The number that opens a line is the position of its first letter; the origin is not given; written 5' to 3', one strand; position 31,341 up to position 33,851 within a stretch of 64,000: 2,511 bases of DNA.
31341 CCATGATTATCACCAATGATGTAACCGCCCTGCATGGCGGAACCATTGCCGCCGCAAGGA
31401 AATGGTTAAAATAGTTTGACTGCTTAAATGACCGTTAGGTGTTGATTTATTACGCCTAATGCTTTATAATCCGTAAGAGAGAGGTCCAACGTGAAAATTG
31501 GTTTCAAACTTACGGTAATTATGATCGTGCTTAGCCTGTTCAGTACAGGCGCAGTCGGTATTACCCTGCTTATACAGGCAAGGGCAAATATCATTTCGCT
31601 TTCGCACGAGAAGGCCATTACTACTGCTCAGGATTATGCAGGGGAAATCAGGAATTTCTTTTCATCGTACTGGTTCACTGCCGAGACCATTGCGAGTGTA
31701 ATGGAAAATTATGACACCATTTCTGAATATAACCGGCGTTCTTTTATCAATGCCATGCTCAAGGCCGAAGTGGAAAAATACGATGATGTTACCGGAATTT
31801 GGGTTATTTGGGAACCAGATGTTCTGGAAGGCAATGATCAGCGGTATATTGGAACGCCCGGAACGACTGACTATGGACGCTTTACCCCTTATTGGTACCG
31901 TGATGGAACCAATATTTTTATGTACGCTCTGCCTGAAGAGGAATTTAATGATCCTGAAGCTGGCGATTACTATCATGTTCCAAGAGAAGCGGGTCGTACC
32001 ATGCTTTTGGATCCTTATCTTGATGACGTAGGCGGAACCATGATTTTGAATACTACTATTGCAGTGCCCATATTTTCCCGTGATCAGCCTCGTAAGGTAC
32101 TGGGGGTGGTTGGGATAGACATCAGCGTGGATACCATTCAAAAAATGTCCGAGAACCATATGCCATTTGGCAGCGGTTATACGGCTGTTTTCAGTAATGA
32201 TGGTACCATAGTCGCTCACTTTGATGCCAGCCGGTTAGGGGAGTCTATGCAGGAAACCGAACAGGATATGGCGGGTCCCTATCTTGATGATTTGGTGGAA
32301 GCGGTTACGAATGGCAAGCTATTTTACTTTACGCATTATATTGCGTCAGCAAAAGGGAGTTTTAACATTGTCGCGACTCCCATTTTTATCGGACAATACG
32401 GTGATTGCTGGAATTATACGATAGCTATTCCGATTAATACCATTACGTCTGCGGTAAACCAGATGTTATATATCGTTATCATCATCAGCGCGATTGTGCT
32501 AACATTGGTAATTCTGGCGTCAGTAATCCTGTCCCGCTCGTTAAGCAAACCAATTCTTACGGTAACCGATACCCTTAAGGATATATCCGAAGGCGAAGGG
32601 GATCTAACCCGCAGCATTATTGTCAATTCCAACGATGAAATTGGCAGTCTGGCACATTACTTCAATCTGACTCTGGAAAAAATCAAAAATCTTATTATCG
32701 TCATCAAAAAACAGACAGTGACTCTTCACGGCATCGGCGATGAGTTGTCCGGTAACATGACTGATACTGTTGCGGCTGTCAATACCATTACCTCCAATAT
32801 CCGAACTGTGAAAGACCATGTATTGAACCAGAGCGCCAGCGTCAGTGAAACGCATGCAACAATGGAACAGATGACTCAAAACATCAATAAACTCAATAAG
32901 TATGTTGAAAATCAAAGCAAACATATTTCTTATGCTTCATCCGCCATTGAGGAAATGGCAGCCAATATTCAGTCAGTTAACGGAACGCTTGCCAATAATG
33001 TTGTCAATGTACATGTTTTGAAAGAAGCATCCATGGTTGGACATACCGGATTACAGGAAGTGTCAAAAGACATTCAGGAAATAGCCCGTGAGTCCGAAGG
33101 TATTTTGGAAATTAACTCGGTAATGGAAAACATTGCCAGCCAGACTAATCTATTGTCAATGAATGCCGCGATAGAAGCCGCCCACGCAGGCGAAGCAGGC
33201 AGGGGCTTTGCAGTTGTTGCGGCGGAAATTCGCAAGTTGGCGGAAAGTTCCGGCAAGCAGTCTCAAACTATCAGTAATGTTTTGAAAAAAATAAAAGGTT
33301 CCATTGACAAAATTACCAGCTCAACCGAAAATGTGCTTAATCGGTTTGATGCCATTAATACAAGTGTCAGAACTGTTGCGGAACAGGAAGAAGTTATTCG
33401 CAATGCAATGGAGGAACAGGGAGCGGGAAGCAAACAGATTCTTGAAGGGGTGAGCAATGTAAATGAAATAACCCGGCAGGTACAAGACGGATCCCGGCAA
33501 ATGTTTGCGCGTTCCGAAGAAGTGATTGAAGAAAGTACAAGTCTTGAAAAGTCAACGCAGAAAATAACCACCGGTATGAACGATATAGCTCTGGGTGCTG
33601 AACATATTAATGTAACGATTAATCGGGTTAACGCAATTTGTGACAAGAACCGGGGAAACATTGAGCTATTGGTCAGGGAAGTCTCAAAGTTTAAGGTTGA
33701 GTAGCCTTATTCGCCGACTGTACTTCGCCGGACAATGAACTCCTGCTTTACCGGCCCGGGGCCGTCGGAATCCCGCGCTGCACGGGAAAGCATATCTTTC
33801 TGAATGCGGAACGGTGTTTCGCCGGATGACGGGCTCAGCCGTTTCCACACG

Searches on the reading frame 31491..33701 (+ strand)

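Call 88: search_protein_families(library=pfam, proteins=[window:31491-33701:+], max_evalue=0.00001)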
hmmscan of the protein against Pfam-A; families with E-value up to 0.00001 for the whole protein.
window:31491-33701:+ (737 aa): 4 families
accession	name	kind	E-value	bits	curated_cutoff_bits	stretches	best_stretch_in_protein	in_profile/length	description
PF00015.26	MCPsignal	-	7.7e-30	104.4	34.6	1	515-664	12-168/172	Methyl-accepting chemotaxis protein (MCP) signalling domain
PF02743.24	dCache_1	-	1.9e-14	54.2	45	1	33-270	2-205/240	Cache domain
PF22673.2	MCP-like_PDC_1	-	6e-12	46.4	27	1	87-218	2-113/113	Methyl-accepting chemotaxis protein-like, first PDC sensor domain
PF00672.30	HAMP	-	1.8e-10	41.4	25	1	347-399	2-52/53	HAMP domain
